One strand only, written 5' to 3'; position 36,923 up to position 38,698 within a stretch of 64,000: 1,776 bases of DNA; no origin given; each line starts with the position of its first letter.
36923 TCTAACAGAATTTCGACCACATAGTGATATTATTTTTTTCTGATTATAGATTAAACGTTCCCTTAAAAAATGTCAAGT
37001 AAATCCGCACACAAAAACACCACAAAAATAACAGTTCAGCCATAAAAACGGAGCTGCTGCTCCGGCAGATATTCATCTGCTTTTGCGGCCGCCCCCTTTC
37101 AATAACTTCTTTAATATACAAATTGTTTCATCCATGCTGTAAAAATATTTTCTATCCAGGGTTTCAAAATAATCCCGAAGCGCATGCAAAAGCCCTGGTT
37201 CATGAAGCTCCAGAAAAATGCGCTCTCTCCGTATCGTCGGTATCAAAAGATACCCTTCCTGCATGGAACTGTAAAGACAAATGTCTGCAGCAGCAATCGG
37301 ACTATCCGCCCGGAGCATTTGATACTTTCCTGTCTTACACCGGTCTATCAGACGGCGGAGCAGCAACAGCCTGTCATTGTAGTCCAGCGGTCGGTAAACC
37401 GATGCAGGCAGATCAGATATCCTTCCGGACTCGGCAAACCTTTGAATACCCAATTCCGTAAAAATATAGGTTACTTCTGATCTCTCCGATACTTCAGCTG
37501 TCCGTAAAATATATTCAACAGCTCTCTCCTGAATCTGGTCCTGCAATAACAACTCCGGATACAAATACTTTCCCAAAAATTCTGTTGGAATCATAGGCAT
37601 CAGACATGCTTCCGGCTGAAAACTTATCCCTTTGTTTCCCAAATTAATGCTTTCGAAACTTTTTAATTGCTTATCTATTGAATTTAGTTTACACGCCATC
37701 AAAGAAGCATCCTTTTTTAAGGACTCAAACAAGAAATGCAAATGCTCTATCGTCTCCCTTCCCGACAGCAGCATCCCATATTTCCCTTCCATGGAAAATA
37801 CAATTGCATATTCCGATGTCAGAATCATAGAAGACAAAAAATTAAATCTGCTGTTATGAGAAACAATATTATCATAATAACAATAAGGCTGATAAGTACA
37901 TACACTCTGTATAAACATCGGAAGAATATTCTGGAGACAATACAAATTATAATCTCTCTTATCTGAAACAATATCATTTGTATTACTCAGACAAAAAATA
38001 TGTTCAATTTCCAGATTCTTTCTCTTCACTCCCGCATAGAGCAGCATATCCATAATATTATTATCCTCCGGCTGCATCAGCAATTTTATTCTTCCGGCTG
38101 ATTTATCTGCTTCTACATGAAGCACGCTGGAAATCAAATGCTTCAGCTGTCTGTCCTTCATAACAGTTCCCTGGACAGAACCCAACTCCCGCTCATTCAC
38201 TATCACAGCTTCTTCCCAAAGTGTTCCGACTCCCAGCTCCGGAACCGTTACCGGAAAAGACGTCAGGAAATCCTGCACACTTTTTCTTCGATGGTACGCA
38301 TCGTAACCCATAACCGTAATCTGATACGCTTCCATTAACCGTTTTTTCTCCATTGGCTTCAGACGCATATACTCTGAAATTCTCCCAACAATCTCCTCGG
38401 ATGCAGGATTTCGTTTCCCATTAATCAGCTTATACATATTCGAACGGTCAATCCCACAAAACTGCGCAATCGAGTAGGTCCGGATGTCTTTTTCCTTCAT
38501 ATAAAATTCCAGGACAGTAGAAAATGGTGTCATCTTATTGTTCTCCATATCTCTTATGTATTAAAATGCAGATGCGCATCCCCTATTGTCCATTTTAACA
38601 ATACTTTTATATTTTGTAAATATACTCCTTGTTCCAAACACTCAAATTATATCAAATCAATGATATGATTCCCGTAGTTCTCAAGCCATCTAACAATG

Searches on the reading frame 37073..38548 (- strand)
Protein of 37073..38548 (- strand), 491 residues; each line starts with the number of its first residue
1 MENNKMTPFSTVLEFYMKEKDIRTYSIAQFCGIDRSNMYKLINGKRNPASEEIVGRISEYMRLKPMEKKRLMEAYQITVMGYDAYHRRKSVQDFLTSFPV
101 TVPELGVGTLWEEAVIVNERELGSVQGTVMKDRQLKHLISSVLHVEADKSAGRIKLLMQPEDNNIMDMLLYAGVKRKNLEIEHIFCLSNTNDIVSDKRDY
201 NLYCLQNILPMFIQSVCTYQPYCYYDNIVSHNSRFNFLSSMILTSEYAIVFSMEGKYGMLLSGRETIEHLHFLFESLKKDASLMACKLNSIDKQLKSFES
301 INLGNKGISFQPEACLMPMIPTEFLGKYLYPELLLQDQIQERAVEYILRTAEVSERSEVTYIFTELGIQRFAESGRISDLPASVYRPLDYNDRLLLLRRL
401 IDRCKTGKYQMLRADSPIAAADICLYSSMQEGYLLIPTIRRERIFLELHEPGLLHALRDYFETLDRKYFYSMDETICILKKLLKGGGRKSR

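Call 3: search_protein_families(library=pfam, proteins=[window:37073-38548:-], max_evalue=0.1)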
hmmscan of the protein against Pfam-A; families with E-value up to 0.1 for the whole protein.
window:37073-38548:- (491 aa): 1 family
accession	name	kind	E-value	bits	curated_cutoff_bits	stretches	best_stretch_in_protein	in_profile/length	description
PF13443.12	HTH_26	-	0.00016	22.3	22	1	16-45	5-34/63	Cro/C1-type HTH DNA-binding domain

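Call 4: search_protein_families(library=padloc, proteins=[window:37073-38548:-], max_evalue=0.1)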
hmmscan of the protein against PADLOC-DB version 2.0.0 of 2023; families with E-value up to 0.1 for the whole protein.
window:37073-38548:- (491 aa): 0 families

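Call 5: search_protein_families(library=ncbifam, proteins=[window:37073-38548:-], max_evalue=0.1)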
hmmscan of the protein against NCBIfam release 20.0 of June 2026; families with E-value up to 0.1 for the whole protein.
window:37073-38548:- (491 aa): 1 family
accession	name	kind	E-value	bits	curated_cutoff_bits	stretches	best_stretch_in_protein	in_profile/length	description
NF010190.0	PRK13669.1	equivalog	0.026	14.7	96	0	21-66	30-77/78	hypothetical protein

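Call 74: search_protein_families(library=phrogs, proteins=[window:37073-38548:-], max_evalue=0.001)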
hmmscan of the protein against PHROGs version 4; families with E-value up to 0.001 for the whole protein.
window:37073-38548:- (491 aa): 0 families
